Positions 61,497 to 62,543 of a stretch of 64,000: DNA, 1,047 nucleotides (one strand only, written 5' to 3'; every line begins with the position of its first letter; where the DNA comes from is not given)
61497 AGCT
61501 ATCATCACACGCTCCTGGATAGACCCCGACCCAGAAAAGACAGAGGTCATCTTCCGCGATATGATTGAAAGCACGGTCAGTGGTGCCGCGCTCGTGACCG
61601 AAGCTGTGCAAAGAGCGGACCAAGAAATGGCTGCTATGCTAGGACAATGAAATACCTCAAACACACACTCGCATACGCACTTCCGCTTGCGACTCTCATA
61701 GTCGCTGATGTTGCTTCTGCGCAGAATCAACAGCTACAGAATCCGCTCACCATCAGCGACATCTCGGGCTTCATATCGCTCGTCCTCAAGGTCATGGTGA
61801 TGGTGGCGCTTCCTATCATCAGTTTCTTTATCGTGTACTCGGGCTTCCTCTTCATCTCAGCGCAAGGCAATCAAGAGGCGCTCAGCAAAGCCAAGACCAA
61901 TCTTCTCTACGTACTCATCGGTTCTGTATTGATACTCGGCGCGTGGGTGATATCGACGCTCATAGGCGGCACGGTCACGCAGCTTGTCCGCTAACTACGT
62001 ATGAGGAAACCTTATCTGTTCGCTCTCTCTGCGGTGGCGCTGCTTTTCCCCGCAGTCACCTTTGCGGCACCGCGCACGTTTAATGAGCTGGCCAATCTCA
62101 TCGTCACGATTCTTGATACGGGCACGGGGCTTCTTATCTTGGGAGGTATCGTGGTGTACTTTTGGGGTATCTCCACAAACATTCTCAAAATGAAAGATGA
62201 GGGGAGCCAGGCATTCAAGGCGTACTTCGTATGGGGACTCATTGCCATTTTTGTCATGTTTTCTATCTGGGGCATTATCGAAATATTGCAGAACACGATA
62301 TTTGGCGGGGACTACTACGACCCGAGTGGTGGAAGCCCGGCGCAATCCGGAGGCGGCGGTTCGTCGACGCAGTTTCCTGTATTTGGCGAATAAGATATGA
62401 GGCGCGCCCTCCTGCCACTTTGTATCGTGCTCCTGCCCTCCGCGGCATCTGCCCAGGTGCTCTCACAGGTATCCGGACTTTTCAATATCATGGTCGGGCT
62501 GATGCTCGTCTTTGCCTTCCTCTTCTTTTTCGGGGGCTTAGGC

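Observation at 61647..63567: Tandem array of five paralogous VirB2/TrbC-pilin-like small membrane proteins next to tRNA-Leu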

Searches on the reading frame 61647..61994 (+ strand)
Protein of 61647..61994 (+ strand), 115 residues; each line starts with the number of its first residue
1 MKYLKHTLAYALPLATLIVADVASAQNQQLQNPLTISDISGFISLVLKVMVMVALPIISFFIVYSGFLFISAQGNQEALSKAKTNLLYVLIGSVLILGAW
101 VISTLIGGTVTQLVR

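Call 3: search_protein_families(library=pfam, proteins=[window:61647-61994:+], max_evalue=1)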
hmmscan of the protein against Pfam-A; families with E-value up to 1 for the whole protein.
window:61647-61994:+ (115 aa): 5 families
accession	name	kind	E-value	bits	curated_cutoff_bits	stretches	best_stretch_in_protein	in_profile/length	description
PF18895.5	T4SS_pilin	-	8.5e-07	29.4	26.6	1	40-106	6-71/71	Type IV secretion system pilin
PF20221.3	DUF6580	-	0.047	14.4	27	1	3-94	42-101/162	Family of unknown function (DUF6580)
PF12420.13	DUF3671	-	0.47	10.3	34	1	29-105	139-205/223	Fam-L, Fam-M like protein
PF19506.4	DUF6040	-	0.49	10.2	23.4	1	2-111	62-168/233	Family of unknown function (DUF6040)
PF09446.15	VMA21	-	0.78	10.4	29.5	1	43-66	4-27/64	VMA21-like domain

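Call 9: search_protein_families(library=ncbifam, proteins=[window:61647-61991:+], max_evalue=1)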
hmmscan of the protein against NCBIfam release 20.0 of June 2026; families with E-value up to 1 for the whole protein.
window:61647-61991:+ (115 aa): 2 families
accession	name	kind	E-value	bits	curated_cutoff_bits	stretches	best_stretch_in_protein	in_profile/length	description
NF045849.1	ICE_MMCAP2_0565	equivalog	5.3e-06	26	40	1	38-109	8-79/80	Mbov_0395 family pilin-like conjugal transfer protein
TIGR03919.1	T7SS_EccB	equivalog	0.11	11.3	154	1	26-95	24-87/457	type VII secretion protein EccB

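Call 53: search_protein_families(library=pfam, alignment_id=A5, max_evalue=0.01)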
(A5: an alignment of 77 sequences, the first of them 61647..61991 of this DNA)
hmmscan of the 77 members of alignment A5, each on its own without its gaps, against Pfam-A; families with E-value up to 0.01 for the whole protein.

A. member 1, window:61647-61991:+ (115 aa): 1 family
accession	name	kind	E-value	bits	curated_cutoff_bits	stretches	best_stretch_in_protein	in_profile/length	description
PF18895.5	T4SS_pilin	-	8.5e-07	29.4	26.6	1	40-106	6-71/71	Type IV secretion system pilin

B. families by the number of members that match (of 77 scanned): 13 families
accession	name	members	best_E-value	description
PF18895.5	T4SS_pilin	77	1.1e-13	Type IV secretion system pilin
PF04956.18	TrbC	71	6.1e-11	TrbC/VIRB2 pilin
PF07786.18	HGSNAT_cat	10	0.00035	Heparan-alpha-glucosaminide N-acetyltransferase, catalytic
PF18949.5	DUF5693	3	0.00055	Family of unknown function (DUF5693)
PF02674.22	Colicin_V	2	0.0018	Colicin V production protein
PF06664.17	WLS-like_TM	2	0.0019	Wntless-like, transmembrane domain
PF01757.29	Acyl_transf_3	1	0.0031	Acyltransferase domain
PF04290.18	DctQ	1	0.0043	Tripartite ATP-independent periplasmic transporters, DctQ component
PF16995.10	tRNA-synt_2_TM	1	0.0055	Transmembrane region of lysyl-tRNA synthetase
PF06011.17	TRP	1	0.0057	Transient receptor potential (TRP) ion channel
PF05987.18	DUF898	1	0.0075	Bacterial protein of unknown function (DUF898)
PF01127.27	Sdh_cyt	1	0.0083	Succinate dehydrogenase/Fumarate reductase transmembrane subunit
PF06157.16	DUF973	1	0.0091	Protein of unknown function (DUF973)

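Call 61: find_homologous_proteins(query=window:61647-61991:+, max_evalue=0.001)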
Query window:61647-61991:+ (115 aa): 249 proteins with E <= 0.001 among 286 candidates; the best 120 are listed.
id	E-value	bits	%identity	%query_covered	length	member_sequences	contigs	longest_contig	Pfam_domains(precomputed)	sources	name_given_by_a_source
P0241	3.1e-60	219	97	100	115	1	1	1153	PF18895.6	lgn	-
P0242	8.6e-59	214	93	100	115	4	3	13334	PF18895.6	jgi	jgi:hypothetical protein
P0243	8.0e-53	195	83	100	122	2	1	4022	PF18895.6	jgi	-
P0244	4.6e-52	193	83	100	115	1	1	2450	PF18895.6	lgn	-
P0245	2.7e-46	174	76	100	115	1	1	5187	PF18895.6,PF04956.19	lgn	-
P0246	1.5e-42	162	70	100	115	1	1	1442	PF18895.6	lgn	-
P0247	5.6e-42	160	70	100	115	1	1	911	PF18895.6,PF04956.19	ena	-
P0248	6.4e-42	160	72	100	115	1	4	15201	PF18895.6,PF04956.19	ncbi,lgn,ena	-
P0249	8.5e-40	153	67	100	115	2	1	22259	PF18895.6,PF04956.19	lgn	-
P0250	2.5e-39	152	68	100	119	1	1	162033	PF18895.6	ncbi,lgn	-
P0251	6.5e-38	147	70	100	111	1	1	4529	PF18895.6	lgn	-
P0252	1.2e-37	146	75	73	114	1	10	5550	PF18895.6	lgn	-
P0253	3.0e-37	145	65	100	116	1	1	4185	PF18895.6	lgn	-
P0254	1.8e-36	142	66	100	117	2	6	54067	PF18895.6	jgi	jgi:hypothetical protein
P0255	3.0e-36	142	65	100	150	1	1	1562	PF18895.6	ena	-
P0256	3.2e-36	142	65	100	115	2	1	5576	PF18895.6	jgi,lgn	jgi:heme/copper-type cytochrome/quinol oxidase subunit 4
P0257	3.2e-36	142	73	83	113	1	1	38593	PF18895.6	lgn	-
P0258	1.1e-35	140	65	100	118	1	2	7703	PF18895.6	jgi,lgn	-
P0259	2.9e-35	139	73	83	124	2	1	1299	PF18895.6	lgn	-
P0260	4.8e-34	135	74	83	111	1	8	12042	PF18895.6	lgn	-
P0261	5.6e-34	135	67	80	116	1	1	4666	PF18895.6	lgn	-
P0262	2.1e-33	133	63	100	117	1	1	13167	PF18895.6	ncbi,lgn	-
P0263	6.3e-33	131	63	98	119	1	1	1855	PF18895.6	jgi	jgi:hypothetical protein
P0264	6.7e-33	131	58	97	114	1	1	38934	PF18895.6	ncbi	-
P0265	6.8e-33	131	65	83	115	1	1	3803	PF18895.6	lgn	-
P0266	9.8e-33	131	62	98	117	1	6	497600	PF18895.6,PF04956.19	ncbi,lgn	-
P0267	1.4e-32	130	67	86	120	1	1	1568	PF18895.6,PF04956.19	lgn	-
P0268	1.4e-32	130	63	100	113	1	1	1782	PF18895.6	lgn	-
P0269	2.4e-32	129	59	100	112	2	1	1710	PF18895.6,PF04956.19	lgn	-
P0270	3.1e-32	129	64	98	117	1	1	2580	PF18895.6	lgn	-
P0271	6.5e-32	128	62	98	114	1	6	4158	PF18895.6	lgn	-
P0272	7.8e-32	128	61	100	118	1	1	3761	PF18895.6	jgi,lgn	-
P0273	1.5e-31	127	71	79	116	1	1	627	PF18895.6,PF04956.19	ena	-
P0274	2.0e-31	126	63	95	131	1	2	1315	PF18895.6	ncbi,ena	ncbi:MAG: hypothetical protein AAB927_01550 [Patescibacteria group bacterium]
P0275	2.9e-31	126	61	98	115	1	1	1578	PF18895.6,PF04956.19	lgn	-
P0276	3.7e-31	125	60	100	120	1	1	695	PF18895.6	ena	-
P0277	5.1e-31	125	59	98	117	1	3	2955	PF18895.6,PF04956.19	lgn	-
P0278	5.3e-31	125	69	79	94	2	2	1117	PF18895.6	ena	-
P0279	5.4e-31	125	58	97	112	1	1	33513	PF18895.6,PF04956.19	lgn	-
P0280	6.1e-31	125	63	98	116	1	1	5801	PF18895.6,PF04956.19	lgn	-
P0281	6.2e-31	125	68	85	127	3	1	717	PF18895.6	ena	-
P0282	6.5e-31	125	61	89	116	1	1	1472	PF18895.6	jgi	jgi:hypothetical protein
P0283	6.9e-31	125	67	87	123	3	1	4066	PF18895.6,PF04956.19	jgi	jgi:hypothetical protein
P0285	1.1e-30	124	57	100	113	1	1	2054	PF18895.6,PF04956.19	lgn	-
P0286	1.1e-30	124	58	92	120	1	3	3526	PF18895.6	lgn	-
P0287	1.4e-30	124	59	98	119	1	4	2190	PF18895.6,PF04956.19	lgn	-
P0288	1.4e-30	124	61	100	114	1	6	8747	PF18895.6,PF04956.19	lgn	-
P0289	1.9e-30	123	59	98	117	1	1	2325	PF18895.6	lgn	-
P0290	2.0e-30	123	69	84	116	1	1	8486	PF18895.6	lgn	-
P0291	2.4e-30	123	56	97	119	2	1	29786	PF18895.6,PF04956.19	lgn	-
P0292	3.1e-30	122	62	98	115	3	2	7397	PF18895.6,PF04956.19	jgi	jgi:hypothetical protein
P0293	3.4e-30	122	68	77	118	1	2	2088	PF18895.6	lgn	-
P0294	3.8e-30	122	62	96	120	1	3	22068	PF18895.6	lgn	-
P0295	3.9e-30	122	71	77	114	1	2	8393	PF18895.6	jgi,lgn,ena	-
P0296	4.8e-30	122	67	86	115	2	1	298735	PF18895.6,PF04956.19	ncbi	-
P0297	8.1e-30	121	60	98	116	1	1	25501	PF18895.6,PF04956.19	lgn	-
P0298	8.7e-30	121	63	95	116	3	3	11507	PF18895.6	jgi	jgi:hypothetical protein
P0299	1.1e-29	121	62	96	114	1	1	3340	PF18895.6,PF04956.19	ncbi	-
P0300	1.1e-29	121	67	83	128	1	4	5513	PF18895.6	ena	-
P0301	1.2e-29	121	60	98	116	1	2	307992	PF18895.6,PF04956.19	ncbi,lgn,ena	-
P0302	1.3e-29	121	71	75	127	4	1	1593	PF18895.6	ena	-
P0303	1.6e-29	120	60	100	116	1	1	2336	PF18895.6,PF04956.19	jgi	jgi:hypothetical protein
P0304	2.3e-29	120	70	76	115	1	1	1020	PF18895.6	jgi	jgi:hypothetical protein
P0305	2.4e-29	120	59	93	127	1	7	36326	PF18895.6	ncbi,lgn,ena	-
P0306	2.8e-29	119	71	81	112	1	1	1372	PF18895.6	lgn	-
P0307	3.2e-29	119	74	75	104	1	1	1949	PF18895.6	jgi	-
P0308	3.2e-29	119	58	100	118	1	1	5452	PF18895.6,PF04956.19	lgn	-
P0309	3.8e-29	119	67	84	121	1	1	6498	PF18895.6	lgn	-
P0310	4.0e-29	119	65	86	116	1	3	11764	PF18895.6,PF04956.19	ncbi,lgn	-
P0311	4.2e-29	119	59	96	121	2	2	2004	PF18895.6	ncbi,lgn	-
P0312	4.4e-29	119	64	94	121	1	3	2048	PF18895.6,PF04956.19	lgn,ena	-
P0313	4.9e-29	119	69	74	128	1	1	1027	PF18895.6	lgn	-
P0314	5.1e-29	119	55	100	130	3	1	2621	PF18895.6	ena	-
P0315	6.0e-29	118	59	98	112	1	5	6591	PF18895.6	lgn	-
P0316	6.8e-29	118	60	90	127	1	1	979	PF18895.6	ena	-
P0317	6.8e-29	118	64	87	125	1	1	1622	PF18895.6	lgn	-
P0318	7.2e-29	118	59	99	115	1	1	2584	PF18895.6,PF04956.19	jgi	jgi:hypothetical protein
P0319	8.2e-29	118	66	81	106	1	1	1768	PF18895.6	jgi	jgi:hypothetical protein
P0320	9.6e-29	118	70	76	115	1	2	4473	PF18895.6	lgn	-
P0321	9.8e-29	118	66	81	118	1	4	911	PF18895.6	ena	-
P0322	1.0e-28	118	60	98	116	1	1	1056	PF18895.6,PF04956.19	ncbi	-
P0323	1.1e-28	118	58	99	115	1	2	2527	PF18895.6,PF04956.19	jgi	jgi:hypothetical protein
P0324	1.9e-28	117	61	94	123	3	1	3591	PF18895.6,PF04956.19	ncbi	-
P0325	1.9e-28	117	67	79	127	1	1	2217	PF18895.6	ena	-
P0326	2.1e-28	117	55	93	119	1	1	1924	PF18895.6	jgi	jgi:hypothetical protein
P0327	2.1e-28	117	57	90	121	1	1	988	PF18895.6,PF04956.19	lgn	-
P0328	2.3e-28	117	63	83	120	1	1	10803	PF18895.6,PF04956.19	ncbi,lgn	-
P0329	2.8e-28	116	64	82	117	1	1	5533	PF18895.6,PF04956.19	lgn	-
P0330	2.9e-28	116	66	84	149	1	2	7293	PF18895.6,PF04956.19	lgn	-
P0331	3.0e-28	116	59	87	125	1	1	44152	PF18895.6,PF04956.19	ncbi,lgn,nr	ncbi:hypothetical protein HY970_02915 [Candidatus Kaiserbacteria bacterium]|nr:hypothetical protein 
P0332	3.5e-28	116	68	85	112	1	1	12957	PF18895.6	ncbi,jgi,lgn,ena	ncbi:MAG: hypothetical protein WC050_01045 [Candidatus Paceibacterota bacterium]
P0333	3.5e-28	116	60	97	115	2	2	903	PF18895.6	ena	-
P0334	4.2e-28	116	53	99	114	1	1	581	PF18895.6,PF04956.19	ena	-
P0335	4.7e-28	116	59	98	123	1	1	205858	PF18895.6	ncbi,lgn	-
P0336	5.5e-28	115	66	87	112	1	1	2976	PF18895.6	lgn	-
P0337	5.9e-28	115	57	98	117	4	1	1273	PF18895.6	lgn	-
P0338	6.5e-28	115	55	99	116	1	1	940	PF18895.6,PF04956.19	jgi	jgi:ABC-type multidrug transport system permease subunit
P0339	6.5e-28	115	62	84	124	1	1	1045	PF18895.6,PF04956.19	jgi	jgi:hypothetical protein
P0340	1.1e-27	114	57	98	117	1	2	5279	PF18895.6,PF04956.19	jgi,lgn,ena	jgi:hypothetical protein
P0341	1.2e-27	114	62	87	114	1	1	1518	PF18895.6,PF04956.19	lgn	-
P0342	1.4e-27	114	63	71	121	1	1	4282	PF18895.6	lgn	-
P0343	1.5e-27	114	65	76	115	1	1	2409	PF18895.6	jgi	-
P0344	1.8e-27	114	66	81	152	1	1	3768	PF18895.6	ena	-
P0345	2.7e-27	113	55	98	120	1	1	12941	PF18895.6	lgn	-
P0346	2.8e-27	113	63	75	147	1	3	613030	PF18895.6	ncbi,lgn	-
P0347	3.0e-27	113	53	96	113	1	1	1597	PF18895.6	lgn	-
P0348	3.1e-27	113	54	97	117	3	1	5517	PF18895.6,PF04956.19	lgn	-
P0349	3.3e-27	113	59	91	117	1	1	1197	PF18895.6,PF04956.19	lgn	-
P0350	3.5e-27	113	56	98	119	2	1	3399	PF18895.6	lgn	-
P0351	3.9e-27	113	65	75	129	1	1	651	PF18895.6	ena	-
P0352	4.0e-27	113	61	90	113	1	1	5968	PF18895.6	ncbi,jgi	jgi:hypothetical protein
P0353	4.3e-27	112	56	100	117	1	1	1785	PF18895.6,PF04956.19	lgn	-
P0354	4.9e-27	112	66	75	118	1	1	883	PF18895.6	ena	-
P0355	5.6e-27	112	56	100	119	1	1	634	PF18895.6,PF04956.19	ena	-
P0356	5.9e-27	112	54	97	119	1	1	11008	PF18895.6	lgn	-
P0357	6.7e-27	112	51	97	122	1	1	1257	PF18895.6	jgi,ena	-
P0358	6.7e-27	112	63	89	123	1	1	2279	PF18895.6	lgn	-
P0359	7.6e-27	112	58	96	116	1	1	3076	PF18895.6,PF04956.19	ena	-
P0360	7.9e-27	112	58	94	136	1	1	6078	PF18895.6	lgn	-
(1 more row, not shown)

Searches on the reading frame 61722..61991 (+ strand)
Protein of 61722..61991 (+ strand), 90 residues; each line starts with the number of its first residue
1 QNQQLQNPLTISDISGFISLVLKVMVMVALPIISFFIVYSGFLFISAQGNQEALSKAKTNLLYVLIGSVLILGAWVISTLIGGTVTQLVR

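Call 71: search_solved_structures(query=A9, max_evalue=10, show_alignments=3)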
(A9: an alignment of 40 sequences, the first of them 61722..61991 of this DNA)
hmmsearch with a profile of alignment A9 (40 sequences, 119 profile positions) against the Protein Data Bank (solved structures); distinct sequences matched with E-value up to 10: 0.

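Call 75: predict_structure(alignment_id=A9)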
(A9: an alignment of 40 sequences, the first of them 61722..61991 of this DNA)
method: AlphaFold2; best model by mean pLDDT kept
length: 90 residues; sequences in the alignment: 40
mean_pLDDT: 79.3   pTM: 0.56
mean pLDDT of the five models: 79.3, 77.5, 77.2, 76.4, 72.9
residues with pLDDT >= 90: 23; 70-90: 45; 50-70: 14; < 50: 8
segments of 3 or more residues with pLDDT < 50: 1-4
pLDDT, mean of each block of 10 residues (from residue 1): 47 71 88 92 86 88 92 86 63
secondary structure, 60 per line:
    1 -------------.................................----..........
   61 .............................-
elements in order: H14-46 H51-89

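Call 77: fold_search(model_id=the predicted structure, library=pdb)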
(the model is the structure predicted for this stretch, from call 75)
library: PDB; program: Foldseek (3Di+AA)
matches with E <= 10: 83; with E <= 0.001: 0
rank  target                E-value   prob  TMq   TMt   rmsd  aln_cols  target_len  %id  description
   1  7aoi_XF               1.3e+00  0.94  0.51  0.29   5.8        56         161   16  Trypanosoma brucei mitochondrial ribosome large subunit assembly intermediate (released 2020-12-02)
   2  6cnn_A                2.6e+00  0.41  0.54  0.16   6.3        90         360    9  Cryo-EM structure of the human SK4/calmodulin channel complex in the Ca2+ bound state I (released 2018-05-02)
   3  5l8b_A                3.1e+00  0.08  0.26  0.26  11.7        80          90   15  Crystal structure of Rhodospirillum rubrum Rru_A0973 mutant E62A (released 2016-08-31)
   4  5dwk_B                3.3e+00  0.13  0.32  0.27   7.0        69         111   13  Diacylglycerol Kinase solved by multi crystal multi orientation native SAD (released 2016-03-23)
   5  2y3h_A                4.3e+00  0.47  0.61  0.51   3.3        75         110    8  E63Q mutant of Cupriavidus metallidurans CH34 CnrXs (released 2011-03-30)
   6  5l89_J                4.3e+00  0.06  0.26  0.26  11.6        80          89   15  Crystal structure of Rhodospirillum rubrum Rru_A0973 mutant E32A (released 2016-08-31)
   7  5l8f_B                4.3e+00  0.06  0.26  0.26  11.6        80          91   16  Crystal structure of Rhodospirillum rubrum Rru_A0973 mutant E32A, E62A, H65A. (released 2017-06-21)
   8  8axk_b                4.5e+00  0.18  0.51  0.56   7.9        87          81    8  Type 3 secretion system export apparatus core, inner rod and needle of Shigella flexneri (released 2023-03-01)
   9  5l8f_E                4.5e+00  0.06  0.26  0.26  11.6        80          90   16  Crystal structure of Rhodospirillum rubrum Rru_A0973 mutant E32A, E62A, H65A. (released 2017-06-21)
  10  5n9j_V                5.2e+00  0.44  0.53  0.49   2.1        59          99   17  Core Mediator of transcriptional regulation (released 2017-05-17)
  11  6rwy_L                5.2e+00  0.28  0.54  0.64   3.3        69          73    9  Export apparatus core and inner rod of the Shigella type 3 secretion system (released 2020-02-12)
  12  1l6t_MODEL_1_A        5.2e+00  0.13  0.42  0.46   5.0        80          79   18  STRUCTURE OF ALA24/ASP61 TO ASP24/ASN61 SUBSTITUTED SUBUNIT C OF ESCHERICHIA COLI ATP SYNTHASE (released 2002-07-24)
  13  6suw_C                5.2e+00  0.10  0.33  0.33   9.6        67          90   13  Crystal structure of Rhodospirillum rubrum Rru_A0973 E31A variant (released 2020-09-23)
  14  5l89_c                5.2e+00  0.06  0.26  0.28  11.7        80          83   15  Crystal structure of Rhodospirillum rubrum Rru_A0973 mutant E32A (released 2016-08-31)
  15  5l8b_V                5.2e+00  0.06  0.26  0.28  11.7        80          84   15  Crystal structure of Rhodospirillum rubrum Rru_A0973 mutant E62A (released 2016-08-31)
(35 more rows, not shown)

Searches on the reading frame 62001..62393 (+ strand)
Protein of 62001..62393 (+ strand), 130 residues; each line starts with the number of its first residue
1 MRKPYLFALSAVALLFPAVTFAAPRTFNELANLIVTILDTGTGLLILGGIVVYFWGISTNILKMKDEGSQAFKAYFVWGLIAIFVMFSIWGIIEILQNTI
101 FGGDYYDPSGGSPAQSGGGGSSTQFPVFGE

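Call 3: search_protein_families(library=pfam, proteins=[window:62001-62393:+], max_evalue=1)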
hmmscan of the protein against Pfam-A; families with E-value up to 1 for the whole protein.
window:62001-62393:+ (130 aa): 3 families
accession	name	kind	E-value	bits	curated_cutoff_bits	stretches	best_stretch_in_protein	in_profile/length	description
PF18895.5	T4SS_pilin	-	0.052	14.1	26.6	1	26-95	8-70/71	Type IV secretion system pilin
PF20224.3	DUF6583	-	0.097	11.8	27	1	32-69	5-41/473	Family of unknown function (DUF6583)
PF16089.10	DUF4818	-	0.19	12.7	25.6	1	5-56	8-57/116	Domain of unknown function (DUF4818)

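Call 9: search_protein_families(library=ncbifam, proteins=[window:62001-62390:+], max_evalue=1)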
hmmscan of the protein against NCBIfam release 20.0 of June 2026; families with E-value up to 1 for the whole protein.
window:62001-62390:+ (130 aa): 2 families
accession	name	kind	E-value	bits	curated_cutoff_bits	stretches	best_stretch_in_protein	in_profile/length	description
NF008474.0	PRK11371.1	equivalog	0.0019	18.3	217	1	31-94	42-105/138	hypothetical protein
NF038018.1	qmoC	equivalog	0.066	12.7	300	1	7-88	264-341/360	quinone-interacting membrane-bound oxidoreductase complex subunit QmoC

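Call 65: search_protein_families(library=pfam, alignment_id=A7, max_evalue=0.01)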
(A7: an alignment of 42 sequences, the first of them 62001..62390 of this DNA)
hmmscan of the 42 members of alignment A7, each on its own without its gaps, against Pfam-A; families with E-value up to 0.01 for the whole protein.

A. member 1, window:62001-62390:+ (130 aa): 0 families

B. families by the number of members that match (of 42 scanned): 10 families
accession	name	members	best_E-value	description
PF18895.5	T4SS_pilin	7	1.2e-05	Type IV secretion system pilin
PF20535.3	DUF6750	2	0.00098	Family of unknown function (DUF6750)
PF00520.37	Ion_trans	2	0.0015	Ion transport protein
PF03994.20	DUF350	1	0.00098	Domain of Unknown Function (DUF350)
PF25129.1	Pyr4-TMTC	1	0.0012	Pyr4-like transmembrane terpene cyclases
PF11118.13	DUF2627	1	0.0043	Protein of unknown function (DUF2627)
PF19554.4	DUF6077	1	0.0065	Family of unknown function (DUF6077)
PF04956.18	TrbC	1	0.0071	TrbC/VIRB2 pilin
PF23417.1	STING_TM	1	0.0072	STING transmembrane domain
PF07950.16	MCP1_TM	1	0.0099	MDM10-complementing protein 1, transmembrane domain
